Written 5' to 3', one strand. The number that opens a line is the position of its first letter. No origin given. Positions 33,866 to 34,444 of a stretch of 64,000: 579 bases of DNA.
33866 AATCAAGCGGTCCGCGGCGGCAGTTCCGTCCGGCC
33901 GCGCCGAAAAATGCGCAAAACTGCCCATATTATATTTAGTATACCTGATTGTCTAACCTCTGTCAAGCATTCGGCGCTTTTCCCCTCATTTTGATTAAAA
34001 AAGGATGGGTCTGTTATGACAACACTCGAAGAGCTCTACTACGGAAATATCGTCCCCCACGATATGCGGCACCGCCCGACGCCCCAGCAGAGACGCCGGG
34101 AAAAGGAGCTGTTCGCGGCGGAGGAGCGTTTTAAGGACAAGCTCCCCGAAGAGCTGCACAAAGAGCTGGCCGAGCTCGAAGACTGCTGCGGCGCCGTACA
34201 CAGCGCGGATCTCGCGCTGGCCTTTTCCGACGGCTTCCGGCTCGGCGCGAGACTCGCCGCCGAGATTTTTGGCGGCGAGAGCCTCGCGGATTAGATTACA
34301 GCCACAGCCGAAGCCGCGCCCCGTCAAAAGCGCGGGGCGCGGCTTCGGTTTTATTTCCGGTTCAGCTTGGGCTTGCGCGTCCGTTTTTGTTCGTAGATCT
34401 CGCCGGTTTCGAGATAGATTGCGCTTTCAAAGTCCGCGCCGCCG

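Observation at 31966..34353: Tandem triplication of a divergent XRE-repressor / small helical protein cassette, in three stages of decay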

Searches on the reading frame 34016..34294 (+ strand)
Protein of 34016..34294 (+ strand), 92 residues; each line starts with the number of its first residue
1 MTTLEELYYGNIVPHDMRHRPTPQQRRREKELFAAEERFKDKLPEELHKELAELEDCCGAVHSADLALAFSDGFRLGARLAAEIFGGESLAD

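Call 4: search_protein_families(library=pfam, proteins=[window:34016-34294:+], max_evalue=0.1)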
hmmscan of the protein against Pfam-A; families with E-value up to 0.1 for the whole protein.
window:34016-34294:+ (92 aa): 1 family
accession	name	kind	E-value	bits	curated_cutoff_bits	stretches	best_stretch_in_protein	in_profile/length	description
PF20648.2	DUF6809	-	5.1e-20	72.5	27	1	1-84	1-85/85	Family of unknown function (DUF6809)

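Call 11: search_dna_similar(query=window:34016-34294:+, collection=phages, mode=protein, max_evalue=0.01)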
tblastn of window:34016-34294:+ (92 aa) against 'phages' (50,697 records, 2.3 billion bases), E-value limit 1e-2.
Records with a match: 1; places in all: 1; records where one place covers at least 80% of the query: 1.
Best place of each record, by identity: <60% 1.
By first word of the organism name: Bacteriophage 1.
By host as written in the record: - 1.
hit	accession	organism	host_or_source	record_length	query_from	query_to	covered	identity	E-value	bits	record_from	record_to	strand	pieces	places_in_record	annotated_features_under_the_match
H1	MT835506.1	Bacteriophage sp.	human fecal samples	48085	1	85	92%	38.2%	2e-7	52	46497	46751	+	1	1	record has no annotation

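Call 12: search_dna_similar(query=window:34016-34294:+, collection=plasmids, mode=protein, max_evalue=0.01)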
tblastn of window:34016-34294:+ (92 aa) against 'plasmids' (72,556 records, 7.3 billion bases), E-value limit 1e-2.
Records with a match: 1; places in all: 1; records where one place covers at least 80% of the query: 1.
Best place of each record, by identity: <60% 1.
By first word of the organism name: Subdoligranulum 1.
By predicted mobility (MOB-suite, as given by PLSDB): mobilizable 1.
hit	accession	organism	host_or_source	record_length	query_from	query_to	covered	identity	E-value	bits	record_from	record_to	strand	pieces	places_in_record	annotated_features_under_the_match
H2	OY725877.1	Subdoligranulum variabile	-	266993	1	84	91%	27.4%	2e-3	42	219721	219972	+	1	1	none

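Call 13: find_homologous_proteins(query=window:34016-34294:+)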
Query window:34016-34294:+ (92 aa): 3 proteins with E <= 0.001 among 7 candidates.
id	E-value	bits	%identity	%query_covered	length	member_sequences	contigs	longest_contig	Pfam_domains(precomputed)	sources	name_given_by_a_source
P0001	1.1e-52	194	97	100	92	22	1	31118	PF20648.3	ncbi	-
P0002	1.1e-46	174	89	100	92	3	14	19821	PF20648.3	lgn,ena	-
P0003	5.4e-5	41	39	95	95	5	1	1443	PF20648.3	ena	-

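Call 14: find_encoding_contigs(protein=P0001, flank=6000, max_places=8)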
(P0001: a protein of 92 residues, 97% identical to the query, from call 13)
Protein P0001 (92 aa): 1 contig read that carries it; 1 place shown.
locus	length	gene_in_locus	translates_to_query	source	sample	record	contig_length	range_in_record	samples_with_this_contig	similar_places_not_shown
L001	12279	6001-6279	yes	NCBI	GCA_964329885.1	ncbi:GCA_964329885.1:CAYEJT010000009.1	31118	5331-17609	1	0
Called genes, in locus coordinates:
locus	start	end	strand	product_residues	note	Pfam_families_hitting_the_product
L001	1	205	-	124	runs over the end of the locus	PF01925:TauE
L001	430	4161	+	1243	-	PF18072:FGAR-AT_linker (weak), PF02769:AIRS_C, PF13507:GATase_5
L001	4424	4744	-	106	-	-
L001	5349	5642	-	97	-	-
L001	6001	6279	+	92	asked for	PF20648:DUF6809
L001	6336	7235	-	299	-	PF00149:Metallophos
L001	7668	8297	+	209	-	-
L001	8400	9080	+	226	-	PF02811:PHP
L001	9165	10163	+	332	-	PF00106:adh_short (weak), PF01073:3Beta_HSD, PF01370:Epimerase, PF02719:Polysacc_synt_2, PF04321:RmlD_sub_bind, PF05368:NmrA, PF13460:NAD_binding_10, PF16363:GDP_Man_Dehyd, +1 more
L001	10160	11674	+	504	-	PF01087:GalP_UDP_transf, PF02744:GalP_UDP_tr_C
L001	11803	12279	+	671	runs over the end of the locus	PF02811:PHP (faint)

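Call 15: find_encoding_contigs(protein=P0002, flank=6000, max_places=8)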
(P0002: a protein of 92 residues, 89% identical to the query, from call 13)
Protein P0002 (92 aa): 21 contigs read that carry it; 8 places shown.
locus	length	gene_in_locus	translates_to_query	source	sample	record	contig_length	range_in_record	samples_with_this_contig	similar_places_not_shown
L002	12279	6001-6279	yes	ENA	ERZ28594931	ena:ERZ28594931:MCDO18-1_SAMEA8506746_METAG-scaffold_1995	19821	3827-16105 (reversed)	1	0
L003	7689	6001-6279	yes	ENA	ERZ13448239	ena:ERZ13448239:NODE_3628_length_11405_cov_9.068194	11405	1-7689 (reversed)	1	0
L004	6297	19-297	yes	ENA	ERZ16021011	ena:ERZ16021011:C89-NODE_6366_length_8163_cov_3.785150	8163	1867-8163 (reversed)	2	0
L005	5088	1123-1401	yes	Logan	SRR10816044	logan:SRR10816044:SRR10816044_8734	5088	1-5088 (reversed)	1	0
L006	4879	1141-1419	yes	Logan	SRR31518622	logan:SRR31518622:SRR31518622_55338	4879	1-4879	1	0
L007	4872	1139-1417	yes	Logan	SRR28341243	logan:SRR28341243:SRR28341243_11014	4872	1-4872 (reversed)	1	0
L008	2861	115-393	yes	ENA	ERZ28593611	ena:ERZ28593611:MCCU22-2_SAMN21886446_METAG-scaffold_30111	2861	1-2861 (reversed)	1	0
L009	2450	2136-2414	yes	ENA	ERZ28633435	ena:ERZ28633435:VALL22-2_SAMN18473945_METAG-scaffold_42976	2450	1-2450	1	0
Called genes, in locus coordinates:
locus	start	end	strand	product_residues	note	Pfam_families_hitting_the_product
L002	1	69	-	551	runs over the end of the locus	PF00111:Fer2 (weak), PF17651:Raco_middle, PF14574:RACo_C_ter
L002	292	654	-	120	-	PF01925:TauE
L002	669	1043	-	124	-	PF01925:TauE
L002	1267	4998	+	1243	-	PF18072:FGAR-AT_linker (weak), PF02769:AIRS_C, PF13507:GATase_5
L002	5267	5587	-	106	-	-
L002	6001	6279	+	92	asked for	PF20648:DUF6809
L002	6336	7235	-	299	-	PF00149:Metallophos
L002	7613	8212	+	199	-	-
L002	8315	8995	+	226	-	PF02811:PHP (weak)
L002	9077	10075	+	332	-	PF00106:adh_short (weak), PF01073:3Beta_HSD, PF01370:Epimerase, PF02719:Polysacc_synt_2, PF04321:RmlD_sub_bind, PF05368:NmrA, PF13460:NAD_binding_10, PF16363:GDP_Man_Dehyd, +1 more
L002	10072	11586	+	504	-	PF01087:GalP_UDP_transf, PF02744:GalP_UDP_tr_C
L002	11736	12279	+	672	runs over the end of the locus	PF02811:PHP (faint)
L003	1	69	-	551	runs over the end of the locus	PF00111:Fer2 (weak), PF17651:Raco_middle, PF14574:RACo_C_ter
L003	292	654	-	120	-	PF01925:TauE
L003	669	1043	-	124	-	PF01925:TauE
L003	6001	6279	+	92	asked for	PF20648:DUF6809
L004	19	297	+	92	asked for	PF20648:DUF6809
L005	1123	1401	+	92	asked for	PF20648:DUF6809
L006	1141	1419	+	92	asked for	PF20648:DUF6809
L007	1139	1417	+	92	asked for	PF20648:DUF6809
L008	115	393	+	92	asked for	PF20648:DUF6809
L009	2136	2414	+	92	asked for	PF20648:DUF6809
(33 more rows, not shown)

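Call 28: find_related_loci(query=window:34016-34294:+, collection=viral_contigs, flank=6000)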
Query window:34016-34294:+ (92 aa) in viral_contigs; peptide patterns used: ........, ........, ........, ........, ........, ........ (x = any residue, [..] = any of these).
25 stretches matched a pattern; 3 encode a relative of the query (tblastn E <= 1e-3); 3 distinct loci.
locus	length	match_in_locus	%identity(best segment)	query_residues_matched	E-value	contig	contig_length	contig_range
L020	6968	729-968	31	4-83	5e-9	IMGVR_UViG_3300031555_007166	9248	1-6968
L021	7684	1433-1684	35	2-85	6e-9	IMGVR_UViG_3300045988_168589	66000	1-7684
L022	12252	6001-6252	30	2-85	1e-8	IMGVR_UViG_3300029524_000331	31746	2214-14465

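Call 39: search_protein_families(library=phrogs, proteins=[window:34016-34294:+], max_evalue=0.01)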
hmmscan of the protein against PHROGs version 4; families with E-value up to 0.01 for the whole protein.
window:34016-34294:+ (92 aa): 0 families

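Call 40: search_protein_families(library=padloc, proteins=[window:34016-34294:+], max_evalue=0.01)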
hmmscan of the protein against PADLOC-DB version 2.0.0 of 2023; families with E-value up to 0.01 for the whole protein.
window:34016-34294:+ (92 aa): 0 families

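Call 41: search_protein_families(library=ncbifam, proteins=[window:34016-34294:+], max_evalue=0.01)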
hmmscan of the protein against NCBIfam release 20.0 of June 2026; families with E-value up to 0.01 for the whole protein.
window:34016-34294:+ (92 aa): 0 families

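Call 50: find_encoding_contigs(protein=P0003, flank=3000, max_places=3)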
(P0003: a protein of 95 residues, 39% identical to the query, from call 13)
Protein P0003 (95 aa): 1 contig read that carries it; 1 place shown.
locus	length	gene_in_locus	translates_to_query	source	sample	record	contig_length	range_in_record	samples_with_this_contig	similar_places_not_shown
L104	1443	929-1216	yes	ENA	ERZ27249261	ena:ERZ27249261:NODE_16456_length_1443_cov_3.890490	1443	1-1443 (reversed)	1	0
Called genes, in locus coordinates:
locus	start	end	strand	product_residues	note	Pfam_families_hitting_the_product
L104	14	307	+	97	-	PF04221:RelB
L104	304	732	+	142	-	PF13470:PIN_3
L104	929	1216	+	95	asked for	PF20648:DUF6809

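Call 52: find_homologous_proteins(query=A4, max_evalue=0.001)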
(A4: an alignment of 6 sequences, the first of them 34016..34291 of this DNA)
Query A4 (6 sequences) (92 aa, profile of the alignment): 2318 proteins with E <= 0.001 among 3422 candidates; the best 120 are listed.
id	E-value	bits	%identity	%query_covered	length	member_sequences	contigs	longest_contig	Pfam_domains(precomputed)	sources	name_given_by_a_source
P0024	1.4e-36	143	30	91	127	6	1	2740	PF20648.3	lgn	-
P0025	1.4e-36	143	30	91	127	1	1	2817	PF20648.3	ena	-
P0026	1.5e-36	143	30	91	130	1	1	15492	PF20648.3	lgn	-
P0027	3.5e-36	141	30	91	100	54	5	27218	PF20648.3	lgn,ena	-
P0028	4.6e-36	141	30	91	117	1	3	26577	PF20648.3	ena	-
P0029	6.5e-36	141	30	91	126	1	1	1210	PF20648.3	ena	-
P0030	1.5e-35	139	30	91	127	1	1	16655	PF20648.3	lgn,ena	-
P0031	2.0e-35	139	31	91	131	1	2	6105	PF20648.3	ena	-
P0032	2.0e-35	139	30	91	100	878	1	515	PF20648.3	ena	-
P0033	2.1e-35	139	31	92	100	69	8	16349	PF20648.3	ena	-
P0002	2.2e-35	139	89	100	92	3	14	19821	PF20648.3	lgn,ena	-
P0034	2.5e-35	139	30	91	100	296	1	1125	PF20648.3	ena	-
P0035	2.7e-35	139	30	91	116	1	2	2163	PF20648.3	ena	-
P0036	4.4e-35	138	29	91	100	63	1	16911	PF20648.3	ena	-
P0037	8.3e-35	137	29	91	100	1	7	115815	PF20648.3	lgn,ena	-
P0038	1.3e-34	136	31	91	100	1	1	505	PF20648.3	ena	-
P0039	1.8e-34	136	30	91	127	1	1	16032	PF20648.3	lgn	-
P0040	2.1e-34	136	31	96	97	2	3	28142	PF20648.3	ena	-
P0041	2.2e-34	136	29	91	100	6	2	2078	PF20648.3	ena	-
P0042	2.4e-34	136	30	91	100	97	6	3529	PF20648.3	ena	-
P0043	2.4e-34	136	27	91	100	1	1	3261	PF20648.3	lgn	-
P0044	2.5e-34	135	29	91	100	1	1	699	PF20648.3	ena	-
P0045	2.7e-34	135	30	91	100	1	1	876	PF20648.3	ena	-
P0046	2.7e-34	135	27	91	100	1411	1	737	PF20648.3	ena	-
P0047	3.2e-34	135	30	91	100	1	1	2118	PF20648.3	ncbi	-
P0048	3.5e-34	135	29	91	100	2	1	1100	PF20648.3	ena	-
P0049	5.1e-34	134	27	91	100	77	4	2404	PF20648.3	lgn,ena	-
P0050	5.2e-34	134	31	91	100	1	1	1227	PF20648.3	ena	-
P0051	6.0e-34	134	27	91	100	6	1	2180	PF20648.3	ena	-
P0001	6.0e-34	134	97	100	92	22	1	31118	PF20648.3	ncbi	-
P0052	6.2e-34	134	30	91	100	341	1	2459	PF20648.3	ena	-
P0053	6.5e-34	134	31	91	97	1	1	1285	PF20648.3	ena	-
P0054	8.0e-34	134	30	91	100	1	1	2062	PF20648.3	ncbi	-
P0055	8.2e-34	134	29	91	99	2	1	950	PF20648.3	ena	-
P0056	8.4e-34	134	29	91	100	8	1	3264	PF20648.3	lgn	-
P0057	8.6e-34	134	29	91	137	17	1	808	PF20648.3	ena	-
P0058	9.1e-34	134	30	91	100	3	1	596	PF20648.3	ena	-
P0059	1.0e-33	133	30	91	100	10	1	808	PF20648.3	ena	-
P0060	1.1e-33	133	30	91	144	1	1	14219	PF20648.3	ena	-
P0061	1.2e-33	133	26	91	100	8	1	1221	PF20648.3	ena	-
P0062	1.3e-33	133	27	91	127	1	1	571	PF20648.3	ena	-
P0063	1.4e-33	133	29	89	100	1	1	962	PF20648.3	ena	-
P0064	1.4e-33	133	31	91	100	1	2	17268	PF20648.3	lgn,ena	-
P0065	1.5e-33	133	33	91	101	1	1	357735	PF20648.3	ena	-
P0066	1.5e-33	133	37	91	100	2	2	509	PF20648.3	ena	-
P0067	1.7e-33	133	30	91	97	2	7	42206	PF20648.3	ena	-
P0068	2.0e-33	133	31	87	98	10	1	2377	PF20648.3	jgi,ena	-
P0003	2.1e-33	133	39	95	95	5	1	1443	PF20648.3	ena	-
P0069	2.2e-33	132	34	93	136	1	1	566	PF20648.3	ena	-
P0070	2.5e-33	132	27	91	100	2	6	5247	PF20648.3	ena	-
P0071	2.8e-33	132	29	91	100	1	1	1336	PF20648.3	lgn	-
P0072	2.8e-33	132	38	89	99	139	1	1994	PF20648.3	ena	-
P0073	2.9e-33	132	30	86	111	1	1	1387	PF20648.3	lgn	-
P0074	3.0e-33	132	27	91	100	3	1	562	PF20648.3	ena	-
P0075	3.2e-33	132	30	93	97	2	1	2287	PF20648.3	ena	-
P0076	3.2e-33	132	29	89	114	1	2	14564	PF20648.3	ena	-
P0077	3.4e-33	132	36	86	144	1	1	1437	PF20648.3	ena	-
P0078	3.6e-33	132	30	91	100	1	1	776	PF20648.3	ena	-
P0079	3.8e-33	132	29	89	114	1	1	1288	PF20648.3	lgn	-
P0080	5.0e-33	131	27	91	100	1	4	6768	PF20648.3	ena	-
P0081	5.0e-33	131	30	91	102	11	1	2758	PF20648.3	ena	-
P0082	5.2e-33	131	29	89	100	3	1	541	PF20648.3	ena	-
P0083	5.5e-33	131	33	91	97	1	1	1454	PF20648.3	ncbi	-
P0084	5.7e-33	131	43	91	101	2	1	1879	PF20648.3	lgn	-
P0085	5.7e-33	131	30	91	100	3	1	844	PF20648.3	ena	-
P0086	6.4e-33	131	31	91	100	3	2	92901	PF20648.3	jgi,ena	-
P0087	6.8e-33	131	39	89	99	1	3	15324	PF20648.3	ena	-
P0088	7.0e-33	131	30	91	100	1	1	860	PF20648.3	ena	-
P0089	7.8e-33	131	30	91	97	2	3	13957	PF20648.3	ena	-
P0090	8.6e-33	131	30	91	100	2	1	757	PF20648.3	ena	-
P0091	8.8e-33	131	29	91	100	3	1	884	PF20648.3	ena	-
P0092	8.8e-33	131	28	86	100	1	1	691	PF20648.3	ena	-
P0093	9.6e-33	130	29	91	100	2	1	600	PF20648.3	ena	-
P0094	1.0e-32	130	29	91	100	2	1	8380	PF20648.3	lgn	-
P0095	1.1e-32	130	30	91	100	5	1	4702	PF20648.3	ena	-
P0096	1.2e-32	130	36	91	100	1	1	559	PF20648.3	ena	-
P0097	1.3e-32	130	27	91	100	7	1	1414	PF20648.3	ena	-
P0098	1.3e-32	130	30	91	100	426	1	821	PF20648.3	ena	-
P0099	1.3e-32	130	26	91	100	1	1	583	PF20648.3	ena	-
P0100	1.6e-32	130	27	91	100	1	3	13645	PF20648.3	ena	-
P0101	1.8e-32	130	29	91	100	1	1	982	PF20648.3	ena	-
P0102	1.9e-32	129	38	89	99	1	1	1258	PF20648.3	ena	-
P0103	2.5e-32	129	30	91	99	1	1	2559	PF20648.3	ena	-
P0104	2.7e-32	129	38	89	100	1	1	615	PF20648.3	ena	-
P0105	3.0e-32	129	26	91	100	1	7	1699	PF20648.3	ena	-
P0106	3.5e-32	129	26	91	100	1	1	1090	PF20648.3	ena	-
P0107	3.8e-32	128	26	91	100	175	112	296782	PF20648.3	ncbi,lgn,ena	-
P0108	4.3e-32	128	27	91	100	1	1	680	PF20648.3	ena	-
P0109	6.9e-32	128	32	91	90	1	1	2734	PF20648.3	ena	-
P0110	8.0e-32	127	31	91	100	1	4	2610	PF20648.3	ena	-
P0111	8.8e-32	127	30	89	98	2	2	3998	PF20648.3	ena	-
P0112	9.0e-32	127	29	91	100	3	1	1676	PF20648.3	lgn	-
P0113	1.1e-31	127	37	89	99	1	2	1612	PF20648.3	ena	-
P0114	1.2e-31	127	30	91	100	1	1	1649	PF20648.3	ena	-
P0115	1.2e-31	127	35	91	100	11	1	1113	PF20648.3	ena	-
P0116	1.2e-31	127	29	91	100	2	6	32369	PF20648.3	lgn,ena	-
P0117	1.6e-31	127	29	91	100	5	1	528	PF20648.3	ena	-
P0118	1.6e-31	126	37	89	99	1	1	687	PF20648.3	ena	-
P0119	1.9e-31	126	27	91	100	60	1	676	PF20648.3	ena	-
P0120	1.9e-31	126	27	96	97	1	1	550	PF20648.3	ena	-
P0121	3.1e-31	126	37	89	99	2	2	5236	PF20648.3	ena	-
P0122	3.6e-31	125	38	95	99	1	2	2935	PF20648.3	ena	-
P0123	4.5e-31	125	34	91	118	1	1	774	PF20648.3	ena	-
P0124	5.7e-31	125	32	89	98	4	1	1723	PF20648.3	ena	-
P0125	6.2e-31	125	26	91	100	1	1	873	PF20648.3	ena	-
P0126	6.5e-31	125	32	89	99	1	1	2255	PF20648.3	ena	-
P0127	6.5e-31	125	28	89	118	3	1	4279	PF20648.3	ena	-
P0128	1.2e-30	124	40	89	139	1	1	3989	PF20648.3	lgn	-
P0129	1.2e-30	124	35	89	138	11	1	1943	PF20648.3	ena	-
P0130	1.5e-30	123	30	91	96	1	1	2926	PF20648.3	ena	-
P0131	1.6e-30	123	29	96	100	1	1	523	PF20648.3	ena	-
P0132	2.0e-30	123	29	91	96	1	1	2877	PF20648.3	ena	-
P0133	2.6e-30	123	27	92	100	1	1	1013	PF20648.3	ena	-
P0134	2.7e-30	123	26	97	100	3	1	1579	PF20648.3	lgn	-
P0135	4.1e-30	122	39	89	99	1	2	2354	PF20648.3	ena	-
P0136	4.5e-30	122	29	89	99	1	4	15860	PF20648.3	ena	-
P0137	6.1e-30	121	30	91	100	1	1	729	PF20648.3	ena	-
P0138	6.3e-30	121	26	91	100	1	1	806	PF20648.3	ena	-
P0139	1.6e-29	120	29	89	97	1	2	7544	PF20648.3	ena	-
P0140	1.6e-29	120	30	89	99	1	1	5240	PF20648.3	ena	-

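Call 54: find_encoding_contigs(protein=P0107, flank=5000, max_places=6)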
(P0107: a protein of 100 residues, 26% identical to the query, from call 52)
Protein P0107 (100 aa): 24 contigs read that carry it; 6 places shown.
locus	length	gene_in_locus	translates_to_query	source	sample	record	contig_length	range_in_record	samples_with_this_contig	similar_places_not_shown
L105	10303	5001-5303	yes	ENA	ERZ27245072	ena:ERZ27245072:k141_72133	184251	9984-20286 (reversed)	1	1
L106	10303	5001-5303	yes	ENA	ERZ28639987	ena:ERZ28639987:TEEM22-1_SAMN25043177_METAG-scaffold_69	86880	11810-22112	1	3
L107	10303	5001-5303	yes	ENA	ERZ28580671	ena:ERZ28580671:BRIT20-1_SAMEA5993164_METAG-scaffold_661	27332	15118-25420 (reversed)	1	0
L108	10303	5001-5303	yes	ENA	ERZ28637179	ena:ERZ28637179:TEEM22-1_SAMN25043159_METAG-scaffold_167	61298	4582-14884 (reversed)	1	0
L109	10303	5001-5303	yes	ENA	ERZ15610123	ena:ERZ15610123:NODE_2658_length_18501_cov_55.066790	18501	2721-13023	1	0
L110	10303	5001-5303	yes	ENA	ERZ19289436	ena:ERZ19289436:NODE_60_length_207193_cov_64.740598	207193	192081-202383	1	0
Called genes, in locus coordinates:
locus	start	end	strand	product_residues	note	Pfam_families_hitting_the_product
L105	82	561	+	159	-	PF02525:Flavodoxin_2 (weak), PF12682:Flavodoxin_4, PF12724:Flavodoxin_5 (faint)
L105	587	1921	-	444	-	PF01554:MatE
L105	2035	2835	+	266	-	PF00795:CN_hydrolase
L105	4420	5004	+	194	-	PF12728:HTH_17 (faint)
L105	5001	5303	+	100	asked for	PF20648:DUF6809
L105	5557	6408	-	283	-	-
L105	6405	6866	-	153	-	PF13248:Zn_ribbon_3 (faint)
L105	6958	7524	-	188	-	PF14082:SduA_C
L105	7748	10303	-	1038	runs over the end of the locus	PF02384:N6_Mtase, PF18135:Type_ISP_C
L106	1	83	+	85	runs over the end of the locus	PF21983:NikA-like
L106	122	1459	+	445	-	PF03432:Relaxase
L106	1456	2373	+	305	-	PF02195:ParB_N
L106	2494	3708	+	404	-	PF14659:Phage_int_SAM_3, PF00589:Phage_integrase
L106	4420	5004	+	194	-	PF12728:HTH_17 (faint)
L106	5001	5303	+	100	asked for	PF20648:DUF6809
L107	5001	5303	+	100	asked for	PF20648:DUF6809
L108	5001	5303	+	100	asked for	PF20648:DUF6809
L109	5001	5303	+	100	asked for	PF20648:DUF6809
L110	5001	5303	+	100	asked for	PF20648:DUF6809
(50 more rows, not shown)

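Call 60: predict_structure(alignment_id=A5)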
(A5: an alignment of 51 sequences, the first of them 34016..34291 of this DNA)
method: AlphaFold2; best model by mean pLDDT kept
length: 92 residues; sequences in the alignment: 51
mean_pLDDT: 74.8   pTM: 0.37
mean pLDDT of the five models: 74.8, 74.6, 74.2, 72.3, 70.5
residues with pLDDT >= 90: 0; 70-90: 64; 50-70: 20; < 50: 8
segments of 3 or more residues with pLDDT < 50: 14-17, 89-92
pLDDT, mean of each block of 10 residues (from residue 1): 66 53 83 86 85 84 75 80 68 39
secondary structure, 60 per line:
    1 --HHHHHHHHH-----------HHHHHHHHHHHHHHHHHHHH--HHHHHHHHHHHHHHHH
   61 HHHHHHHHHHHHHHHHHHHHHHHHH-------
elements in order: H3-11 H23-42 H45-85

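Call 63: fold_search(model_id=the predicted structure, library=pdb)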
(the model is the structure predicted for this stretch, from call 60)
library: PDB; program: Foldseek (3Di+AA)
matches with E <= 10: 1; with E <= 0.001: 0
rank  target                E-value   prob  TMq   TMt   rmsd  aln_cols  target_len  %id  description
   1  2z2s_E                6.9e+00  0.13  0.35  0.22   7.9        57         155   18  Crystal Structure of Rhodobacter sphaeroides SigE in complex with the anti-sigma ChrR (released 2008-02-05)
